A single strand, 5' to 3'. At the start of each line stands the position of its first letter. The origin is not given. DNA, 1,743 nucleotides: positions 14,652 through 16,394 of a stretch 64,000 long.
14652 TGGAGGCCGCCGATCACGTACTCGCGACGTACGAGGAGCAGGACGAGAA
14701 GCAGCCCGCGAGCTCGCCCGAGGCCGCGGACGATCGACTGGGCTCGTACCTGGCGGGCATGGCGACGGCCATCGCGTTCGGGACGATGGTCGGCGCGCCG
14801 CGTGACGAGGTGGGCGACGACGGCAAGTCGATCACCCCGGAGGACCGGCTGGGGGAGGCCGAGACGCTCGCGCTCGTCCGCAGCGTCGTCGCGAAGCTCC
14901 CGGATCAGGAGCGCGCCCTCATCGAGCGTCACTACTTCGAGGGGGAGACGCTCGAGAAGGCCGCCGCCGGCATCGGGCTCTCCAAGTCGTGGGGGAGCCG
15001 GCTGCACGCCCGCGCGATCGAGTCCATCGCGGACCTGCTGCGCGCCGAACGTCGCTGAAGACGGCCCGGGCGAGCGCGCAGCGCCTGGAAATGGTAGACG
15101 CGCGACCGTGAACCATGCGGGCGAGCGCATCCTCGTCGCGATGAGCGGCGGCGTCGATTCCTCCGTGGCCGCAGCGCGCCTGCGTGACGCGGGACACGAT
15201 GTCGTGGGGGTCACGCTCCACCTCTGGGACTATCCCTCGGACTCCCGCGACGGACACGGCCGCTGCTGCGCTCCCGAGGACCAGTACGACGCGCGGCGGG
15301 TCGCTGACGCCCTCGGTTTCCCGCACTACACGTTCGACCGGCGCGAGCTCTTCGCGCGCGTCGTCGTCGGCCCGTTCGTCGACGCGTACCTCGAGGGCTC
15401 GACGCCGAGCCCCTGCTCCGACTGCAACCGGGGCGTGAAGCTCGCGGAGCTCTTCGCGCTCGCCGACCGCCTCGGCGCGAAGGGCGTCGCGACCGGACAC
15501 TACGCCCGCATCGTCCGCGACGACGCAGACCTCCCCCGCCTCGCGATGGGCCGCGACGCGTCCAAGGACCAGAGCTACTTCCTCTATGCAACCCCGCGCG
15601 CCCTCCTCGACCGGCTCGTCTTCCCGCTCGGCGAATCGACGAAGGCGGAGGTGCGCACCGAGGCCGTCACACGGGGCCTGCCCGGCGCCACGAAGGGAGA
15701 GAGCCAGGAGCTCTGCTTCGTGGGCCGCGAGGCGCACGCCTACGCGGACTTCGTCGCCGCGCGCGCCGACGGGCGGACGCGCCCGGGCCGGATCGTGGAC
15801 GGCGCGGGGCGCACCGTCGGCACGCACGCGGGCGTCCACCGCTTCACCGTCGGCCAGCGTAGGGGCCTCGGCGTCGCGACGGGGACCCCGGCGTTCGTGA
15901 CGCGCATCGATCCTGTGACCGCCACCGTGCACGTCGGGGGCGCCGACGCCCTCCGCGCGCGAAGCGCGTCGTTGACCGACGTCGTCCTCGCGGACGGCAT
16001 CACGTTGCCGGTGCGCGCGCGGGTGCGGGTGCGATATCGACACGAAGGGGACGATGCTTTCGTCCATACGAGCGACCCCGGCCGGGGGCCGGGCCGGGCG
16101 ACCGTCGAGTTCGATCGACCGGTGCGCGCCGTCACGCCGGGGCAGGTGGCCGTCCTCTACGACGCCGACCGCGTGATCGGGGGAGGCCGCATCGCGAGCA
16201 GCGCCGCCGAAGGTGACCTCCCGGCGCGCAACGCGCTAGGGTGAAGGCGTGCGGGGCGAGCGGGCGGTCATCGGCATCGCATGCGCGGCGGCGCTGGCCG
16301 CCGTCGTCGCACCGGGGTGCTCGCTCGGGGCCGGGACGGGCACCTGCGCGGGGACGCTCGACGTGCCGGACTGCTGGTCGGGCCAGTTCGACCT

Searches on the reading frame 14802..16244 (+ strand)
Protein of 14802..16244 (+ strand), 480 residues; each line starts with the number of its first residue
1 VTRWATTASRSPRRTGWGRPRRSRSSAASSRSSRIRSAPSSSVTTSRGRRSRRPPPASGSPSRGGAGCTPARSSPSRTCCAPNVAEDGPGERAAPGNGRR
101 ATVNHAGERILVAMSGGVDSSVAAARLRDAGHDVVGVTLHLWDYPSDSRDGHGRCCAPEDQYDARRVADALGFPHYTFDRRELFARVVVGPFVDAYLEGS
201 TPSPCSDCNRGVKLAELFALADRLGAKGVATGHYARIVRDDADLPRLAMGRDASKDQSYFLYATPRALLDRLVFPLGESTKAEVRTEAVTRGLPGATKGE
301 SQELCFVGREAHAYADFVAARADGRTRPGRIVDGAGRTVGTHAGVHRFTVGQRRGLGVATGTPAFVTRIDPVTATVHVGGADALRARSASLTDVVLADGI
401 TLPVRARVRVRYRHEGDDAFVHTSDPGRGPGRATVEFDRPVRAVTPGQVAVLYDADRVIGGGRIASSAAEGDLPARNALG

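Call 10: search_protein_families(library=pfam, proteins=[window:14802-16244:+], max_evalue=0.001)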
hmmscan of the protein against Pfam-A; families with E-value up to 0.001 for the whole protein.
window:14802-16244:+ (480 aa): 3 families
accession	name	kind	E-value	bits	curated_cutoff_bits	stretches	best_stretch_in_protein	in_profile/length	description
PF03054.22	tRNA_Me_trans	-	3e-65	220.1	20.6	1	109-308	2-201/202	tRNA methyl transferase HUP domain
PF20259.3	tRNA_Me_trans_M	-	6.9e-16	58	27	1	326-379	10-65/66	tRNA methyl transferase PRC-barrel domain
PF20258.4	tRNA_Me_trans_C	-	4e-14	53.1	20.6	1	402-464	19-77/77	Aminomethyltransferase beta-barrel domain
